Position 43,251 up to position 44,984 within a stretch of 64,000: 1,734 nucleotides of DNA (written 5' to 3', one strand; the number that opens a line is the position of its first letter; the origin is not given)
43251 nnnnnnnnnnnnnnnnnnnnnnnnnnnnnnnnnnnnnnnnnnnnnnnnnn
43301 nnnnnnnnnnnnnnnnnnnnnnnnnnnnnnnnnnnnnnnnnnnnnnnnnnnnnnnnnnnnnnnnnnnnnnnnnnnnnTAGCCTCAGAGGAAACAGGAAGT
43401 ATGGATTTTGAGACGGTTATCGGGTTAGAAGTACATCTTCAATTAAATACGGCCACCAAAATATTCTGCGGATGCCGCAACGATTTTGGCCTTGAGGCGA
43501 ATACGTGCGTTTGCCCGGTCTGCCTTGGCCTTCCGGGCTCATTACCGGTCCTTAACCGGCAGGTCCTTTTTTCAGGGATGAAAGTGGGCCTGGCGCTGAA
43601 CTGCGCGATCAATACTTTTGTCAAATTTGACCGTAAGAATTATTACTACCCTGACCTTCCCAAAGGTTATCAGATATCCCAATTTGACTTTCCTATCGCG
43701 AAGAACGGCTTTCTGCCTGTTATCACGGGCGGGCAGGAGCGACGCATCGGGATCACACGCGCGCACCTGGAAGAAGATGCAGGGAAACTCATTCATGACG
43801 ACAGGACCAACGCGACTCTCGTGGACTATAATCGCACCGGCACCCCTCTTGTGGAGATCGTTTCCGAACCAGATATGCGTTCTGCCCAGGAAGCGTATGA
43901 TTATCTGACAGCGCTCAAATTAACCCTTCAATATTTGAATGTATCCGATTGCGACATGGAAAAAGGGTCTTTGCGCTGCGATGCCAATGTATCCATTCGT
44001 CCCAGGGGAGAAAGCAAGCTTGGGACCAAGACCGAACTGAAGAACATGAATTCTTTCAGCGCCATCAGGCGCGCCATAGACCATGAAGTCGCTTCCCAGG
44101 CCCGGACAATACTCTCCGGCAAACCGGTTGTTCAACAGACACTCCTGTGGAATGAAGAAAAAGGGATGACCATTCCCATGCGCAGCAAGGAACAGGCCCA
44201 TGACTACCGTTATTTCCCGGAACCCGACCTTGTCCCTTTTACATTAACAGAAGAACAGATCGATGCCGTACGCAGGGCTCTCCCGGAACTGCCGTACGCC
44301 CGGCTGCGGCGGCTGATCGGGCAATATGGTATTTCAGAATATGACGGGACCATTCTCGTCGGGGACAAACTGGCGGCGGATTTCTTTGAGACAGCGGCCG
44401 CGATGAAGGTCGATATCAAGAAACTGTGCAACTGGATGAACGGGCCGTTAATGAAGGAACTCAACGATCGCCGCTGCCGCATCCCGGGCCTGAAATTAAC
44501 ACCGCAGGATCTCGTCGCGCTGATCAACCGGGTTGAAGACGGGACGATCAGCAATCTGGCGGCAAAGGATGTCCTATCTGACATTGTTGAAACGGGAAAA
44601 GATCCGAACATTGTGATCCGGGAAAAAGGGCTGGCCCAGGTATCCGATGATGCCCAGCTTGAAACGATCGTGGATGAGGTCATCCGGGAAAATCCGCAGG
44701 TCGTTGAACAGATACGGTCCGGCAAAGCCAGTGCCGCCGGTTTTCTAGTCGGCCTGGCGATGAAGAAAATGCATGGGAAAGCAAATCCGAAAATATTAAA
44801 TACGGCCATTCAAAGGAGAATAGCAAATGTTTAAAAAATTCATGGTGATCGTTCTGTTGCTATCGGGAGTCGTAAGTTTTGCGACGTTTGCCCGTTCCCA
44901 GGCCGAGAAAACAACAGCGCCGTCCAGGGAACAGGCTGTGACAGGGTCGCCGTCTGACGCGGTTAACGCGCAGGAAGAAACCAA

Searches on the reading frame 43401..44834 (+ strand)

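Call 17: search_protein_families(library=pfam, proteins=[window:43401-44834:+], max_evalue=0.00001)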
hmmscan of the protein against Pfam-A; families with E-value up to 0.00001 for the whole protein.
window:43401-44834:+ (477 aa): 2 families
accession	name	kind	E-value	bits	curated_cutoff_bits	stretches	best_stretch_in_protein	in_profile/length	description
PF02934.20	GatB_N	-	1.8e-119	398.5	23.4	1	5-287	1-276/277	GatB/GatE catalytic domain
PF02637.23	GatB_Yqey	-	3.5e-46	157.2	27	1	327-474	1-148/148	GatB domain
